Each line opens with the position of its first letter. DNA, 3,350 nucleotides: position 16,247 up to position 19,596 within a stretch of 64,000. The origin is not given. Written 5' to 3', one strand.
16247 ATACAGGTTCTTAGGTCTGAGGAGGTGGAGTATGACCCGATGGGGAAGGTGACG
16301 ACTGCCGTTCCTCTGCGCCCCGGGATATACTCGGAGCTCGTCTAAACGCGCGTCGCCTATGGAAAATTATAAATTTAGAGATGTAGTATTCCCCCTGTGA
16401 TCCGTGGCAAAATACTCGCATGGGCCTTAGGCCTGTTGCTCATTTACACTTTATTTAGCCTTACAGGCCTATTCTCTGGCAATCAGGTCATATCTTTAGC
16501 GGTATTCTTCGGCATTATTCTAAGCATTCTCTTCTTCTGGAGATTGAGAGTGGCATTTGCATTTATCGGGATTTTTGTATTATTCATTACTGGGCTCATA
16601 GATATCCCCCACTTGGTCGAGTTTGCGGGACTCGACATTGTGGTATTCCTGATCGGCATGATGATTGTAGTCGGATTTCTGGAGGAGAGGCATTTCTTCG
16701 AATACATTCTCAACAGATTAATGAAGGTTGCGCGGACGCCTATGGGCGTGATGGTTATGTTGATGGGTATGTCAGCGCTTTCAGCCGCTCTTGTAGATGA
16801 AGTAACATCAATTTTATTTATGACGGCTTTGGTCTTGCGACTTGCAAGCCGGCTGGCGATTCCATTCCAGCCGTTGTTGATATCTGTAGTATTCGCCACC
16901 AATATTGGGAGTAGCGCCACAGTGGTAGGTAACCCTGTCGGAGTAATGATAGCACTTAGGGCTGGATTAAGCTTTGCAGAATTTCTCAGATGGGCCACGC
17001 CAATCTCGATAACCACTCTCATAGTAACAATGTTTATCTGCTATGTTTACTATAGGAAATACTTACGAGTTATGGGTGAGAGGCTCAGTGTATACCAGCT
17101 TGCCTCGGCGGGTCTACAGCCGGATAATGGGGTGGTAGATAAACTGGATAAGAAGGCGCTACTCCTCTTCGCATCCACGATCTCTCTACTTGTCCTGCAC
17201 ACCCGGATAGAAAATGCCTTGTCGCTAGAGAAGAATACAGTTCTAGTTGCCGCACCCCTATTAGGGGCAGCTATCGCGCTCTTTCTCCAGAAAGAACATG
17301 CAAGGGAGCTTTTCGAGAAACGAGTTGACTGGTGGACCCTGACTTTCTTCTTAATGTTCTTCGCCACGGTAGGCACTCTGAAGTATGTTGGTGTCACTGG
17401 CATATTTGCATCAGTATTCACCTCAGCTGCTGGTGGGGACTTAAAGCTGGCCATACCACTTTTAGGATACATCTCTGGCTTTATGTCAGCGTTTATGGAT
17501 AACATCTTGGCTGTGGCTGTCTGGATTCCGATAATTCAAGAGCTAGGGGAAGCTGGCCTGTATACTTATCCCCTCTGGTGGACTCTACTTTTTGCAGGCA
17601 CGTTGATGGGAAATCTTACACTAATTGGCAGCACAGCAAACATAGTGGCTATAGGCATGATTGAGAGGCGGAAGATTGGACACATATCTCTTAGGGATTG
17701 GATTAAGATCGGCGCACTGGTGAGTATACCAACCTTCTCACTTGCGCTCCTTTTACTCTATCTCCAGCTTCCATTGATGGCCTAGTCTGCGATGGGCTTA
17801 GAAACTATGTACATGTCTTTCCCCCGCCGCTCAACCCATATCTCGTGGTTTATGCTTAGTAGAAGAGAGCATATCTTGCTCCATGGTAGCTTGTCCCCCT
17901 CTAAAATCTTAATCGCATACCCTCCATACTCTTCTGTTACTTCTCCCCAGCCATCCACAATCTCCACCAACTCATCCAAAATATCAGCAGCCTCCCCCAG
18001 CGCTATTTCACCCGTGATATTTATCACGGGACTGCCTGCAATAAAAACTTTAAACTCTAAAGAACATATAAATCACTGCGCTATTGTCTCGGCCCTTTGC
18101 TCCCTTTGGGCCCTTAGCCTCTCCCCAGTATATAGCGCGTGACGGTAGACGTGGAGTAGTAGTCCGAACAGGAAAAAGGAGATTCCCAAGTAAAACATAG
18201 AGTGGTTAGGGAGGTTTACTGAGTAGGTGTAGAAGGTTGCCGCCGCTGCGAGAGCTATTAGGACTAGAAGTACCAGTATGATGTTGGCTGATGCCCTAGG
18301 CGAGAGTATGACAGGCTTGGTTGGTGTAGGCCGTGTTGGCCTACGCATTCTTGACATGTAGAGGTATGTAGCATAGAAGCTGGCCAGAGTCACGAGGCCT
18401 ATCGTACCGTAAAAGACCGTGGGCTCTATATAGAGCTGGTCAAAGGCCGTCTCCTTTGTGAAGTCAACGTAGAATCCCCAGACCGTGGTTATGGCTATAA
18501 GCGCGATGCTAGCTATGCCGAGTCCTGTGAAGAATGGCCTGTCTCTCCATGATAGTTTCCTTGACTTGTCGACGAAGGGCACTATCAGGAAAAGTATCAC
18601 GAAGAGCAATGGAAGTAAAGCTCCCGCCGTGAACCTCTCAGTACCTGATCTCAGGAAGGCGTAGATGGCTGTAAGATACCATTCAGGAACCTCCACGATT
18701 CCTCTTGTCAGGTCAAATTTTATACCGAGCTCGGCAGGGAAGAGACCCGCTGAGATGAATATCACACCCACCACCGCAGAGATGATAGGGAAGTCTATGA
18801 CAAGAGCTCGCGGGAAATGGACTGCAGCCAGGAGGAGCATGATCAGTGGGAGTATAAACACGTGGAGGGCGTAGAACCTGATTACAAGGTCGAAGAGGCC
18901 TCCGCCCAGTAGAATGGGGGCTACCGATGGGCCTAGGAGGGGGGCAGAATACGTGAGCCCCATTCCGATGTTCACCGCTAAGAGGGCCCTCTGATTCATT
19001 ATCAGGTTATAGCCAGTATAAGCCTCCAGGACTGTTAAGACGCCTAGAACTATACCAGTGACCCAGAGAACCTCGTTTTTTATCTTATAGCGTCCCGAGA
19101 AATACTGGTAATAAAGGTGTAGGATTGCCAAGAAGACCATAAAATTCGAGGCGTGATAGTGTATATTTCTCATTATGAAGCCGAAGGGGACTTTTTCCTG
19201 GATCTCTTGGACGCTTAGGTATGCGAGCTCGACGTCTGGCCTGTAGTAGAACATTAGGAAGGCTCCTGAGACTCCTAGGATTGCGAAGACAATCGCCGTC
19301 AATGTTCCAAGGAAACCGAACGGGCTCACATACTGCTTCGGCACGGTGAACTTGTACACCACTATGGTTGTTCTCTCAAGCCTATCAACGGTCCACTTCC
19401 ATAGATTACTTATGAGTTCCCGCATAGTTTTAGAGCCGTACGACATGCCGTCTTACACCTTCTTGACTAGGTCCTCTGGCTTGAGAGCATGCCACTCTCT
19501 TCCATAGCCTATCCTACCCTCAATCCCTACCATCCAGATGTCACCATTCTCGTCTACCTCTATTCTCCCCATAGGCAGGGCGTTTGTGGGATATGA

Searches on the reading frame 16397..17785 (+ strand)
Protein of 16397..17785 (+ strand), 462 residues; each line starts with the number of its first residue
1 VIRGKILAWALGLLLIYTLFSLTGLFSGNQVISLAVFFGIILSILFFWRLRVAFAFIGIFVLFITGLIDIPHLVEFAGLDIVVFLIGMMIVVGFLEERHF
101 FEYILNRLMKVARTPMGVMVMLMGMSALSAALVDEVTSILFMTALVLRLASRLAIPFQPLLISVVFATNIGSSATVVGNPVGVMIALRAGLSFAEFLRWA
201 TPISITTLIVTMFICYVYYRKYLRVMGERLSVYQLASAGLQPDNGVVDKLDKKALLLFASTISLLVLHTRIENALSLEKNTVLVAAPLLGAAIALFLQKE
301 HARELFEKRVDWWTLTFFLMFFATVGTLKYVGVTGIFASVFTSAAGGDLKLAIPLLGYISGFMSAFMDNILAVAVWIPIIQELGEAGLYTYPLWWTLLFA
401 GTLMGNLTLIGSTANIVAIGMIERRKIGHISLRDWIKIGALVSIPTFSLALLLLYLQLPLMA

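Call 85: search_protein_families(library=pfam, proteins=[window:16397-17785:+], max_evalue=0.001)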
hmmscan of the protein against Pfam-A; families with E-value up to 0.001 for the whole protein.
window:16397-17785:+ (462 aa): 4 families
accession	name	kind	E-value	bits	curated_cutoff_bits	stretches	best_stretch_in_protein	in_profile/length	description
PF03600.22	CitMHS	-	7.3e-56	190.1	31.9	2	44-399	4-335/336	Citrate transporter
PF02040.21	ArsB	-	8.3e-07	29.1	22.2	1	35-457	2-422/423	Arsenical pump membrane protein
PF06450.18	NhaB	-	0.00013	21.4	27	1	160-378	205-417/515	Bacterial Na+/H+ antiporter B (NhaB)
PF00939.25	Na_sulph_symp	-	0.00022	20.8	27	1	190-453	212-461/472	Sodium:sulfate symporter transmembrane region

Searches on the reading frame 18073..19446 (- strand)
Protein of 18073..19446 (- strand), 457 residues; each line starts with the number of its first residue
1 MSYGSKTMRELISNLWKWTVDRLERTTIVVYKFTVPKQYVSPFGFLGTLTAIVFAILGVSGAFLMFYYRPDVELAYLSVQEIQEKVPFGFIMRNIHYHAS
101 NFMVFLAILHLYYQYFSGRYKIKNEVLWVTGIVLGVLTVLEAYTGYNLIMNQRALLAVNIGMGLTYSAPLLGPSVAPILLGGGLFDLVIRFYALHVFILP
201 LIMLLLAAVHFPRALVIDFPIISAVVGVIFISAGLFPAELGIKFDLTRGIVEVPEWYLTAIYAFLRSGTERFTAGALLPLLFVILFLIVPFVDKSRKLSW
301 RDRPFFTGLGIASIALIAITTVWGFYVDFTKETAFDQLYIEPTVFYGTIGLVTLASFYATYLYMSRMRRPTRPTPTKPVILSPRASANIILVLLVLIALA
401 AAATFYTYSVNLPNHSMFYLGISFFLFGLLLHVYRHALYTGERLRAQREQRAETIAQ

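Call 85: search_protein_families(library=pfam, proteins=[window:18073-19446:-], max_evalue=0.001)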
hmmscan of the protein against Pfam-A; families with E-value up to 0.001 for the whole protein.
window:18073-19446:- (457 aa): 4 families
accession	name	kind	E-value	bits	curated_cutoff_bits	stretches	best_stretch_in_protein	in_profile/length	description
PF00033.24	Cytochrome_B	-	5.4e-31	108.3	27.2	1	40-211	10-182/189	Cytochrome b/b6/petB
PF13631.11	Cytochrom_B_N_2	-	5.6e-25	88.7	27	1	102-211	2-113/169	Cytochrome b(N-terminal)/b6/petB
PF00032.22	Cytochrom_B_C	-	2.2e-07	31.5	20.7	1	253-324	12-82/102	Cytochrome b(C-terminal)/b6/petD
PF14358.11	DUF4405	-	0.00013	22.8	26.7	1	46-113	2-64/66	Domain of unknown function (DUF4405)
